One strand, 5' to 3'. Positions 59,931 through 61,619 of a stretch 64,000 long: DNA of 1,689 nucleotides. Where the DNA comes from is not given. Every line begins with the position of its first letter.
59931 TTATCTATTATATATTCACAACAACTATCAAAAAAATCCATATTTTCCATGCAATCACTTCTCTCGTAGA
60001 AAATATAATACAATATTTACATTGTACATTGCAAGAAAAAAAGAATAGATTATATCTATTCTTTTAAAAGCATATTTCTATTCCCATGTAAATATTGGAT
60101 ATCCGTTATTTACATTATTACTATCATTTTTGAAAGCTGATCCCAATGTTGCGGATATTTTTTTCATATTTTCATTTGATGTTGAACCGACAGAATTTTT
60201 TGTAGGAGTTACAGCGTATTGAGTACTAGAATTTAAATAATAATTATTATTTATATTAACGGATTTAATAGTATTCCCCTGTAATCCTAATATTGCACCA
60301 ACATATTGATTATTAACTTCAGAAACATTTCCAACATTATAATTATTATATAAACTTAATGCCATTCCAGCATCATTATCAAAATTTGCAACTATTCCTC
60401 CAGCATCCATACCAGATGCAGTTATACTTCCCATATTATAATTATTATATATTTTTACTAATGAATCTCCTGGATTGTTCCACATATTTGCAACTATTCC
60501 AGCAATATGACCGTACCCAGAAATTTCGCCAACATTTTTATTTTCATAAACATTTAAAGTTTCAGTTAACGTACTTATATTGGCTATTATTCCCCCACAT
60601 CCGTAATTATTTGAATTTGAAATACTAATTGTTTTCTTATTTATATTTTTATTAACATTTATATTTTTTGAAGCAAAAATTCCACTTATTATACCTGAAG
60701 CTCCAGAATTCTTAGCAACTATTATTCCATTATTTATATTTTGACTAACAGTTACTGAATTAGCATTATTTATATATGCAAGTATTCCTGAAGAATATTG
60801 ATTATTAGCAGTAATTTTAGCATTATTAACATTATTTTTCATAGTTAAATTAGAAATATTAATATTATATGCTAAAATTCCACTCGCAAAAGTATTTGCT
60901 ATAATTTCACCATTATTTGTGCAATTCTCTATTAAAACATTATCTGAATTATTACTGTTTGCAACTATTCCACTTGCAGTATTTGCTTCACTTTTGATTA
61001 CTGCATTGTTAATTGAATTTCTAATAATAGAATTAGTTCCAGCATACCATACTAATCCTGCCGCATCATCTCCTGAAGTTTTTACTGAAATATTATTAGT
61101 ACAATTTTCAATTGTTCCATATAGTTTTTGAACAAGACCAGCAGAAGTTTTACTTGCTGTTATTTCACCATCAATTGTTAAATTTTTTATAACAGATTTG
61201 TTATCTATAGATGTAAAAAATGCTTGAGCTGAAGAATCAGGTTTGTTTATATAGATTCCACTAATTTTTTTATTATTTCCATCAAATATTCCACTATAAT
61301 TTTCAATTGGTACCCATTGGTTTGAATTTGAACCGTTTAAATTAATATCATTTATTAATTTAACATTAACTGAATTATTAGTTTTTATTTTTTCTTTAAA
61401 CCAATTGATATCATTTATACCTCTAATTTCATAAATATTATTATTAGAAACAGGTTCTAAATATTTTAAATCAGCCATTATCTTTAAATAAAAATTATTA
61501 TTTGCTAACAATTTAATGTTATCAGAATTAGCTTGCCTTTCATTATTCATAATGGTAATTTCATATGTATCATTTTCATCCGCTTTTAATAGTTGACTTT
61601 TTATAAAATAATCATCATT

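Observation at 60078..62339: A 753-aa fusion of a TasA-like domain to a long GLUG-repeat beta-helix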

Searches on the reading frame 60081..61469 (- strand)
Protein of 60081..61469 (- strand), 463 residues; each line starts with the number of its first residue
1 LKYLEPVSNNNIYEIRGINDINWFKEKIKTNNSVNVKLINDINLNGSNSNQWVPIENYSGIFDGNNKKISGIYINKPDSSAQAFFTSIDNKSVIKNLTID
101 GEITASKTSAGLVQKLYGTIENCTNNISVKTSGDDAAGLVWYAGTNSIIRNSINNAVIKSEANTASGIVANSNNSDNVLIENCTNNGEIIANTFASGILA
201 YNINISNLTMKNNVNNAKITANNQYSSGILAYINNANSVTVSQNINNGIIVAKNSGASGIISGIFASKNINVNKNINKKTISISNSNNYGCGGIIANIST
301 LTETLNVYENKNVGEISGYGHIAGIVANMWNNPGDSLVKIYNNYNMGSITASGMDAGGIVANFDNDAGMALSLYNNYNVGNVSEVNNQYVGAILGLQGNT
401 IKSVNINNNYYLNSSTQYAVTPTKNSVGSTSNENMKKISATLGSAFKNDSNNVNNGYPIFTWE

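Call 11: find_homologous_proteins(query=window:60081-61469:-, max_evalue=0.001)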
Query window:60081-61469:- (463 aa): 56 proteins with E <= 0.001 among 8000 candidates.
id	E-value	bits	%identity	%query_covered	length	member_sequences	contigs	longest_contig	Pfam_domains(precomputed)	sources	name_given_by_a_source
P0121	1.6e-18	85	32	90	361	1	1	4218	PF07581.18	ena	-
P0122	3.6e-18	84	32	58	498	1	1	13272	-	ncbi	-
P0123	8.7e-18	83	30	91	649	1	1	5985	PF07581.18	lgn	-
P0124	7.8e-17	80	28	84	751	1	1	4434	-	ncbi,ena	-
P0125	1.5e-16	79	29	97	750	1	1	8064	PF07581.18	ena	-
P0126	5.4e-15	74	32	38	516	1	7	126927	PF07581.18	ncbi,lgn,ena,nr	ncbi:MAG: hypothetical protein J6A04_01785 [Clostridia bacterium]|nr:hypothetical protein [Clostridi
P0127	2.1e-14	72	28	88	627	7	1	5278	PF07581.18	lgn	-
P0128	2.3e-13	68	34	48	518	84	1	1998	PF07581.18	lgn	-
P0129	7.0e-13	67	28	92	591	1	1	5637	-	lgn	-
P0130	7.5e-13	67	32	33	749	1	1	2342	-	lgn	-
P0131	8.5e-13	66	29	89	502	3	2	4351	-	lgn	-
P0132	8.6e-13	66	26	99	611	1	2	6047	PF07581.18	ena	-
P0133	9.4e-13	66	28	59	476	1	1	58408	PF07581.18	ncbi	-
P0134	1.8e-12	65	28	89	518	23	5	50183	PF07581.18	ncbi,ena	-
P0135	3.7e-12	64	29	47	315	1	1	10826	-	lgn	-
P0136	8.6e-12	63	32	54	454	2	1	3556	PF07581.18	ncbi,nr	ncbi:MAG: hypothetical protein J5852_05275, partial [Clostridia bacterium]|nr:hypothetical protein [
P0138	5.5e-11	60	32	27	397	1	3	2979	PF07581.18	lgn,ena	-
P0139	2.0e-10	59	29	85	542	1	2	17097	PF07581.18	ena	-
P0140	2.8e-10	58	25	52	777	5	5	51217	PF07581.18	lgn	-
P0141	3.8e-10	58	35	33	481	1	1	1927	PF07581.18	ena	-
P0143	1.4e-9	56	29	79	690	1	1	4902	PF07581.18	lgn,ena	-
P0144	3.5e-9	55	35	52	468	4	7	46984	PF07581.18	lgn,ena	-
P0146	6.4e-9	54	31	35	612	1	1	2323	PF07581.18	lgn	-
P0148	8.4e-9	53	31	46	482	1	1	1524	PF07581.18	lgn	-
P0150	5.9e-8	51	30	51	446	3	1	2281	PF07581.18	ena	-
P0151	8.0e-8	50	28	33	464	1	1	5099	PF07581.18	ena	-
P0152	1.5e-7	49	27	99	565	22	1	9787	PF07581.18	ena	-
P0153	1.6e-7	49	26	78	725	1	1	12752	PF07581.18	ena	-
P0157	1.1e-6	46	27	49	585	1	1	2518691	PF18962.8,PF07581.18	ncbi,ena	-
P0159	5.2e-6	44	26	60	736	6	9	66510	PF07581.18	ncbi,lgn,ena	-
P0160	9.2e-6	43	26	74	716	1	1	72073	PF07581.18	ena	-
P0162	1.2e-5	43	27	87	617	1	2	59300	PF07581.18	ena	-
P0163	1.2e-5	43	31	34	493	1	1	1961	PF07581.18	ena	-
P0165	1.8e-5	42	27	100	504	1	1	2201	PF07581.18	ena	-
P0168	8.9e-5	40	31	76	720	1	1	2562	-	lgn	-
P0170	2.2e-4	39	32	27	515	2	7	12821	PF07581.18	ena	-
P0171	2.6e-4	38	33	40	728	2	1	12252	PF09479.17,PF07581.18,PF00395.26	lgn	-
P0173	3.6e-4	38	33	40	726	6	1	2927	PF09479.17,PF07581.18,PF00395.26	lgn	-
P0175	5.7e-4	37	31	39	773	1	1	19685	PF05342.20,PF07581.18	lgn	-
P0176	9.1e-4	37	28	60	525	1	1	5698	PF07581.18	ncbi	-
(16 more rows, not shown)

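Call 18: search_protein_families(library=pfam, proteins=[P0176, P0168, P0121, P0125, P0124], max_evalue=0.01)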
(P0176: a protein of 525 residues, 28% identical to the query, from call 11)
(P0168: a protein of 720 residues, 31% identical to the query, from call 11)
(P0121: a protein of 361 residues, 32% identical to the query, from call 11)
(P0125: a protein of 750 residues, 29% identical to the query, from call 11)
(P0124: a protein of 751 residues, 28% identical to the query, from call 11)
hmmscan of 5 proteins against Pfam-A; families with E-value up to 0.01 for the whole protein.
P0176 (525 aa): 1 family
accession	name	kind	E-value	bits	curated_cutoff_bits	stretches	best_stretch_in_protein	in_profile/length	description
PF07581.17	Glug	-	1.4e-06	28.8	20.5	0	342-365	4-28/28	The GLUG motif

P0168 (720 aa): 1 family
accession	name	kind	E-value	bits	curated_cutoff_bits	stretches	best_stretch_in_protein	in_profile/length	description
PF07581.17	Glug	-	0.00067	20.3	20.5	1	325-351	1-28/28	The GLUG motif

P0121 (361 aa): 1 family
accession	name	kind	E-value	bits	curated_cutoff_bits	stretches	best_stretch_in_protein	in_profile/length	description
PF07581.17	Glug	-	7.2e-19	67.3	20.5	1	96-116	4-26/28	The GLUG motif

P0125 (750 aa): 2 families
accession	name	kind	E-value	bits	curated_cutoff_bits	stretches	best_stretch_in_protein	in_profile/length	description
PF07581.17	Glug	-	3.4e-23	80.8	20.5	1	422-448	1-28/28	The GLUG motif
PF07963.17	N_methyl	-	0.0051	16.8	21.2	0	6-29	2-25/27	Prokaryotic N-terminal methylation motif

P0124 (751 aa): 0 families

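Call 56: predict_structure(alignment_id=A4)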
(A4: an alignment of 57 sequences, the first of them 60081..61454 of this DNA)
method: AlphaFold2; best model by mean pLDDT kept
length: 458 residues; sequences in the alignment: 57
mean_pLDDT: 94.2   pTM: 0.94
mean pLDDT of the five models: 94.2, 94.2, 93.5, 93.4, 93.4
residues with pLDDT >= 90: 392; 70-90: 50; 50-70: 16; < 50: 0
segments of 3 or more residues with pLDDT < 50: none
pLDDT, mean of each block of 10 residues (from residue 1): 78 95 90 98 96 97 98 93 97 98 98 99 98 99 99 98 98 99 98 97 98 98 98 98 97 98 97 97 91 93 99 97 85 97 95 92 88 95 89 82 91 59 90 96 96 97
secondary structure, 60 per line:
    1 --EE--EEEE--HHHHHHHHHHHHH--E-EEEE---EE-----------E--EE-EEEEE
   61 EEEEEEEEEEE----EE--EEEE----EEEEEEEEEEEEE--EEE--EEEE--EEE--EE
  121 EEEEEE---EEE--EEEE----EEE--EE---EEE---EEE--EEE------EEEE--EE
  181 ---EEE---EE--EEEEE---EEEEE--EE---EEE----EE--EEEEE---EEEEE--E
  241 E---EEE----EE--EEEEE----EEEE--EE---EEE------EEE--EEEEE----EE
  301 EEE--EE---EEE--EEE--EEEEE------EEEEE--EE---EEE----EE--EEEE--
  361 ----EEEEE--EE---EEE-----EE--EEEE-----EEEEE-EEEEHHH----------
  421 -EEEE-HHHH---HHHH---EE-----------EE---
elements in order: E7-10 H13-25 E30-33 E56-71 E80-83 E88-100 E103-105 E108-111 E114-116 E119-126 E130-132 E135-138 E143-145 E153-155 E159-161 E164-166 E173-176 E184-186 E194-198 E202-206 E214-216 E225-229 E233-237 E245-247 E256-260 E265-268 E276-278 E285-287 E290-294 E299-303 E311-313 E316-318 E321-325 E332-336 E344-346 E355-358 E365-369 E377-379 E389-392 E398-402 E404-407 E422-425 H427-430 H434-437

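Call 59: fold_search(model_id=the predicted structure, library=pdb)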
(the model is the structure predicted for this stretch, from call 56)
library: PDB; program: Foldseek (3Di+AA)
matches with E <= 10: 303; with E <= 0.001: 2
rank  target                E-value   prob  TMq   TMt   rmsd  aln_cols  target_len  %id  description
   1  3n6z                  3.1e-05  1.00  0.24  0.31  12.5       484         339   16  Crystal structure of a putative immunoglobulin A1 protease (BACOVA_03286) from Bacteroides ovatus at 1.30 A resolution (released 2010-07-21)
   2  6xja_P                9.2e-04  1.00  0.30  0.14  10.6       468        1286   12  Streptococcus Pneumoniae IgA1 Protease with IgA1 substrate (released 2021-01-20)
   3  7uvl_P                1.3e-03  0.95  0.23  0.11  12.5       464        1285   13  IgA1 Protease with IgA1 substrate (released 2022-11-23)
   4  6xjb                  7.7e-03  0.99  0.30  0.13  10.0       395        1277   11  IgA1 Protease (released 2020-12-09)
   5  5gqc_D                1.9e-02  0.41  0.25  0.21  13.3       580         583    9  Crystal structure of lacto-N-biosidase LnbX from Bifidobacterium longum subsp. longum, ligand-free form (released 2017-04-19)
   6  7o7a_B                2.2e-02  0.44  0.27  0.29  13.2       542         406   11  Structure of the PL6 family alginate lyase Pedsa0632 from Pseudopedobacter saltans (released 2021-07-28)
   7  7jw4_B                3.0e-02  0.47  0.28  0.23  14.0       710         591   10  Crystal structure of PdGH110B in complex with D-galactose (released 2020-11-04)
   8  4kh3                  3.5e-02  0.06  0.10  0.10  21.7       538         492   10  Structure of a bacterial self-associating protein (released 2014-01-15)
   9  7o84_B                3.8e-02  0.41  0.25  0.27  12.7       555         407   12  Structure of the PL6 family alginate lyase Pedsa0632 from Pseudopedobacter saltans in complex with substrate (released 2021-07-28)
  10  7v6i_A                4.6e-02  0.87  0.41  0.33  10.4       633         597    9  Crystal structure of lacto-N-biosidase BsaX from Bifidobacterium saguini, lacto-N-biose complex (released 2022-02-09)
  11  7o7a_A                5.4e-02  0.30  0.28  0.30  14.1       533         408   10  Structure of the PL6 family alginate lyase Pedsa0632 from Pseudopedobacter saltans (released 2021-07-28)
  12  6nw9_B                6.2e-02  0.38  0.27  0.22  13.7       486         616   10  CRYSTAL STRUCTURE OF A TAILSPIKE PROTEIN 3 (TSP3, ORF212) FROM ESCHERICHIA COLI O157:H7 BACTERIOPHAGE CBA120 (released 2019-06-05)
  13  5zku_A                6.2e-02  0.20  0.23  0.23  13.0       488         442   10  Crystal structure of DFA-IIIase from Arthrobacter chlorophenolicus A6 in complex with DFA-III (released 2018-12-19)
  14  7xzb_A                6.2e-02  0.20  0.23  0.23  13.8       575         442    9  Mutant (Y242A) of the N-terminal domain of fucoidan lyase FdlA (released 2022-09-28)
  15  2uve_B                7.2e-02  0.16  0.19  0.17  13.6       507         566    8  Structure of Yersinia enterocolitica Family 28 Exopolygalacturonase (released 2007-05-08)
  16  7uvk                  8.3e-02  0.75  0.31  0.14   9.5       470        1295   11  G. haemolysans IgA1 protease (released 2022-11-23)
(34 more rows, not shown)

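Call 63: find_encoding_contigs(protein=P0176, flank=8000, max_places=3)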
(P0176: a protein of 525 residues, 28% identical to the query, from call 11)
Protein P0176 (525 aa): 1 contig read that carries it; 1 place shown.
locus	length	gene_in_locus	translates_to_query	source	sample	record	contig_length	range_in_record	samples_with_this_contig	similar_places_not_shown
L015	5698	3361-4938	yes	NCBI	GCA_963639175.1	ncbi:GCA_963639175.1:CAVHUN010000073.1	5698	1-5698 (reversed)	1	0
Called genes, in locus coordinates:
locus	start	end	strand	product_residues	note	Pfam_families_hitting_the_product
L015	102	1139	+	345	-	-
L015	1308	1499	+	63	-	-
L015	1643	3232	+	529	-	-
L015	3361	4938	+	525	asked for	PF07581:Glug (faint)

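Call 70: search_protein_families(library=pfam, proteins=[window:60081-61454:-], max_evalue=10)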
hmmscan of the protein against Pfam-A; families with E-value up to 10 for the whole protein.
window:60081-61454:- (458 aa): 0 families

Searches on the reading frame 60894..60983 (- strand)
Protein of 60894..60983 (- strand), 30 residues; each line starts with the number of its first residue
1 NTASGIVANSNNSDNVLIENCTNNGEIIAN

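Call 70: search_protein_families(library=pfam, proteins=[window:60894-60983:-], max_evalue=10)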
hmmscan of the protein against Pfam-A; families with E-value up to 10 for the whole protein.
seq(30 aa): 1 family
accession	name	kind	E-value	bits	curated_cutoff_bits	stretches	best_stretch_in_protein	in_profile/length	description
PF07581.17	Glug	-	0.97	10.4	20.5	1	18-28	18-28/28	The GLUG motif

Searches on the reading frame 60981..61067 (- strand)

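Call 70: search_protein_families(library=pfam, proteins=[window:60981-61067:-], max_evalue=10)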
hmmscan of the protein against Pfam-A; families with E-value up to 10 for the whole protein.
seq(29 aa): 1 family
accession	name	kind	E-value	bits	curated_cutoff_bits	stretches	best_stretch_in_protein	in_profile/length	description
PF07581.17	Glug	-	0.047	14.6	20.5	1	3-20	6-23/28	The GLUG motif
